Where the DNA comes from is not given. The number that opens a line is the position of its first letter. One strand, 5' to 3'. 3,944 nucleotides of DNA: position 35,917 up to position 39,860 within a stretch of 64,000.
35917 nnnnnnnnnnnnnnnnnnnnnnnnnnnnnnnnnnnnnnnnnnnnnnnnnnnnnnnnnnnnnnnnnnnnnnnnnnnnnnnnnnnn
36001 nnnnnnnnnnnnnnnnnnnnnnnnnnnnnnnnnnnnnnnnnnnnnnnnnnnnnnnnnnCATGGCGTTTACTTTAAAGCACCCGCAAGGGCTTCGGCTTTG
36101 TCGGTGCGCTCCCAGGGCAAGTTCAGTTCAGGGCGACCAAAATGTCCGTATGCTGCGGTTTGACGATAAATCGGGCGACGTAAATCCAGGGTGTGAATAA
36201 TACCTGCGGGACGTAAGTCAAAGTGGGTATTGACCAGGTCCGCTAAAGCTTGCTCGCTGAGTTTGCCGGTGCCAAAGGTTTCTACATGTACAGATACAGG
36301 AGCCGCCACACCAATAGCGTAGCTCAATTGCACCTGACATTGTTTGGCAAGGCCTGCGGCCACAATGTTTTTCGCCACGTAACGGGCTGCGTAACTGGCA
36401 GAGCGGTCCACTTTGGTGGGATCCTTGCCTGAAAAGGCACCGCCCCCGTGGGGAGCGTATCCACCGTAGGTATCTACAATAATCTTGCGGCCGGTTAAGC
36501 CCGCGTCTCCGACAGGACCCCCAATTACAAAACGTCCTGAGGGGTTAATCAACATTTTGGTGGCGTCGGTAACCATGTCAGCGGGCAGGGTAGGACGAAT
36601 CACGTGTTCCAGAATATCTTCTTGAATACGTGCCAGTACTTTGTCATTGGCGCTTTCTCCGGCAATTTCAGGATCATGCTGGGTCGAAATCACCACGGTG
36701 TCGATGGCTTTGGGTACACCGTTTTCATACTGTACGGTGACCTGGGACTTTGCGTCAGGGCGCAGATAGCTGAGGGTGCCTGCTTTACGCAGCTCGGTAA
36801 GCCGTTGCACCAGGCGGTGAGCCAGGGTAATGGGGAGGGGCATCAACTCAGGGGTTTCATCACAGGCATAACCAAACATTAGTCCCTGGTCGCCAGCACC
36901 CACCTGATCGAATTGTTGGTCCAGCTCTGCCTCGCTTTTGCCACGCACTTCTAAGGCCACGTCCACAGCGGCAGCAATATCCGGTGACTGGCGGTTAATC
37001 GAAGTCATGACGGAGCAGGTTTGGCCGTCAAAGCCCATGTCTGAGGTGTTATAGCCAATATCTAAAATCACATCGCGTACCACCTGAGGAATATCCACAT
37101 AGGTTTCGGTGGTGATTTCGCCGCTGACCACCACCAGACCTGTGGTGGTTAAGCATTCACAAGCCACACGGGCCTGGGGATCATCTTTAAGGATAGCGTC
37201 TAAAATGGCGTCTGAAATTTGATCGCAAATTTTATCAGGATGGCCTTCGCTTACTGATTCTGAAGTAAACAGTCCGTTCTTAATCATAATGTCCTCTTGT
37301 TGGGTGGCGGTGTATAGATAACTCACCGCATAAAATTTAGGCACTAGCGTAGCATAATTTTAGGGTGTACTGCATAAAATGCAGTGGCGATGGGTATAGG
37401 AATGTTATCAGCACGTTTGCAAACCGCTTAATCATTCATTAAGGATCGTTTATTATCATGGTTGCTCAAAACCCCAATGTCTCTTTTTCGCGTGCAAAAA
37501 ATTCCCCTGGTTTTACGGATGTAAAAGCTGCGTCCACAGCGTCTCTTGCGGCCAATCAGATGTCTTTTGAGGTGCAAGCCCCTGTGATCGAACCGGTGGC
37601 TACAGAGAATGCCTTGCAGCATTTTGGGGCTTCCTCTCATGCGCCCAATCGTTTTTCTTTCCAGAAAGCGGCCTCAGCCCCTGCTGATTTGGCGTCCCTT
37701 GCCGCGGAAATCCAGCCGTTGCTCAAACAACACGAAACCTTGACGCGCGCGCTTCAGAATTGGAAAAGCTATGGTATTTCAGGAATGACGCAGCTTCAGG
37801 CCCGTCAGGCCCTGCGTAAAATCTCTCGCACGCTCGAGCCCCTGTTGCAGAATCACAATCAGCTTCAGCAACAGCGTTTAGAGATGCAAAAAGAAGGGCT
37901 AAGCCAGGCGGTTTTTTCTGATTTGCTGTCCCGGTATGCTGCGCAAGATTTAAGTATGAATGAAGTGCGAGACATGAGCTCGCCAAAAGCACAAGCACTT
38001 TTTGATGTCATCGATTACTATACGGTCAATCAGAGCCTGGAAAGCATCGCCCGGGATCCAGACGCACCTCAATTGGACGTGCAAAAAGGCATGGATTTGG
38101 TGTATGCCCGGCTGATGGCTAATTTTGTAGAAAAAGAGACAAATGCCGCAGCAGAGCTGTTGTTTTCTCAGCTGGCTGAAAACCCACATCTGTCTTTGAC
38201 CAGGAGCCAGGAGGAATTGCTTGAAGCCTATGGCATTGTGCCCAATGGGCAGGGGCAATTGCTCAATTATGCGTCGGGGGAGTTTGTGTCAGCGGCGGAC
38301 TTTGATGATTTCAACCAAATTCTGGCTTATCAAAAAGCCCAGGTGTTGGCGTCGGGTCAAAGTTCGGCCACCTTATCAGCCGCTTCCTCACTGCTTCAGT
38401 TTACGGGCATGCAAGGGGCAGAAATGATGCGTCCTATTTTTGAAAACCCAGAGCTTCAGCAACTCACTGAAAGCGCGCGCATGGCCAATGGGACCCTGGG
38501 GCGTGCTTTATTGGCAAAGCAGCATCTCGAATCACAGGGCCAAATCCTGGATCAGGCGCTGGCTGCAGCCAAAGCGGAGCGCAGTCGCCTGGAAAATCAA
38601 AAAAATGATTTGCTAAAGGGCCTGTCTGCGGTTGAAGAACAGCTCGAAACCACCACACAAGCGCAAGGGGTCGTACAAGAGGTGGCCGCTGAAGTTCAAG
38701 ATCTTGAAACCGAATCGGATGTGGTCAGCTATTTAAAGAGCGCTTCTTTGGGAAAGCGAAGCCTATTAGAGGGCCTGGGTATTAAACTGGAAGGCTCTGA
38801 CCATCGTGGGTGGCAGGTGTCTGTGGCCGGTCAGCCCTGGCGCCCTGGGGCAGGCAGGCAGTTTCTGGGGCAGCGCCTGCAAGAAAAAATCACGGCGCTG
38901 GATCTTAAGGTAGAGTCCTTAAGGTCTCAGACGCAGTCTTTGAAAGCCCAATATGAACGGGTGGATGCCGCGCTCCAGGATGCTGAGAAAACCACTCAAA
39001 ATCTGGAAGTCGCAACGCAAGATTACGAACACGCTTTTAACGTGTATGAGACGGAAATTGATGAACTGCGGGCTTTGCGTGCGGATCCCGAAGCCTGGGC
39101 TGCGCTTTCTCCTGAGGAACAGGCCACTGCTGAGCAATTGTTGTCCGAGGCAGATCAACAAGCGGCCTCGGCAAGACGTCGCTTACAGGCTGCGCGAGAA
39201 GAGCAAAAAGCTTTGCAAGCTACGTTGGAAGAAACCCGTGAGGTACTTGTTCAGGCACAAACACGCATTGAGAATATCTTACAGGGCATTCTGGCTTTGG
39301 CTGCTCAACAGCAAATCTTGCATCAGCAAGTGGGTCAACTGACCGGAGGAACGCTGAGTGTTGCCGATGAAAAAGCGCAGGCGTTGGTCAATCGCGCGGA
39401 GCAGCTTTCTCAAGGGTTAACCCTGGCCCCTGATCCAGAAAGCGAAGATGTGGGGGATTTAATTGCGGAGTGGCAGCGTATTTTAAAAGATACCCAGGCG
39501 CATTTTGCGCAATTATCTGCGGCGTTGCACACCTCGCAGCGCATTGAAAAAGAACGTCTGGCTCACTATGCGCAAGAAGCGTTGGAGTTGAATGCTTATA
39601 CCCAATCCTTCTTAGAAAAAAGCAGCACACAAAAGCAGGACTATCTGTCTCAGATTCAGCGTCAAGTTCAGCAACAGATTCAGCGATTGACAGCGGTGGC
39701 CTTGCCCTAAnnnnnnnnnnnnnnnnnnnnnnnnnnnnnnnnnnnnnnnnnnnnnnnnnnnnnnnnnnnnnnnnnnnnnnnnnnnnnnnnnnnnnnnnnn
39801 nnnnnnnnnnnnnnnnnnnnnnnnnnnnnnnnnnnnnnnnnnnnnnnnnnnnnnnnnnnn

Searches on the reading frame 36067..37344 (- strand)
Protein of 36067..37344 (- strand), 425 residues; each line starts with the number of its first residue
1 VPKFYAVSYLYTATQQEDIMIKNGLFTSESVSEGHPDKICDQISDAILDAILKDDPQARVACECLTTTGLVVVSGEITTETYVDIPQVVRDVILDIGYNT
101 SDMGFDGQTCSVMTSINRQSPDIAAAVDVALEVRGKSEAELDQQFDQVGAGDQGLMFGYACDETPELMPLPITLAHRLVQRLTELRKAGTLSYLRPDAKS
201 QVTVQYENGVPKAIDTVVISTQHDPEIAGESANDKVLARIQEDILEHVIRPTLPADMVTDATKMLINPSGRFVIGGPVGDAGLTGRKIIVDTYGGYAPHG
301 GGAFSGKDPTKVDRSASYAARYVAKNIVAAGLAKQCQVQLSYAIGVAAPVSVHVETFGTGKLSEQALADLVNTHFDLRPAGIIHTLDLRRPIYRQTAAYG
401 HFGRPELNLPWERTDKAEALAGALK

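Call 76: search_protein_families(library=pfam, proteins=[window:36067-37344:-], max_evalue=0.00001)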
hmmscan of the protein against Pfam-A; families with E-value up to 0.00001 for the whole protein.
window:36067-37344:- (425 aa): 3 families
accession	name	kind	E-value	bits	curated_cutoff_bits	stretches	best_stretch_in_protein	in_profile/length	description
PF02773.21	S-AdoMet_synt_C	-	7.7e-70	233.6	25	1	274-413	1-138/138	S-adenosylmethionine synthetase, C-terminal domain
PF02772.21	S-AdoMet_synt_M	-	3.1e-49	166.5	29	1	148-272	2-120/120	S-adenosylmethionine synthetase, central domain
PF00438.25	S-AdoMet_synt_N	-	1.1e-45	154.7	33.1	1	25-121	3-99/99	S-adenosylmethionine synthetase, N-terminal domain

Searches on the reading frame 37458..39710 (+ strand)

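Call 76: search_protein_families(library=pfam, proteins=[window:37458-39710:+], max_evalue=0.00001)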
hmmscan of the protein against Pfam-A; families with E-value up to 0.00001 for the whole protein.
window:37458-39710:+ (750 aa): 0 families

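Call 94: search_protein_families(library=ncbifam, proteins=[window:37458-39710:+], max_evalue=0.001)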
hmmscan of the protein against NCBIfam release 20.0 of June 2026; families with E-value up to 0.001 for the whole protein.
window:37458-39710:+ (750 aa): 1 family
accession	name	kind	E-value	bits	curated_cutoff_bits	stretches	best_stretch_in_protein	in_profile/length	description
TIGR02168.1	SMC_prok_B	equivalog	0.00014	19.8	567.35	1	473-741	257-518/1181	chromosome segregation protein SMC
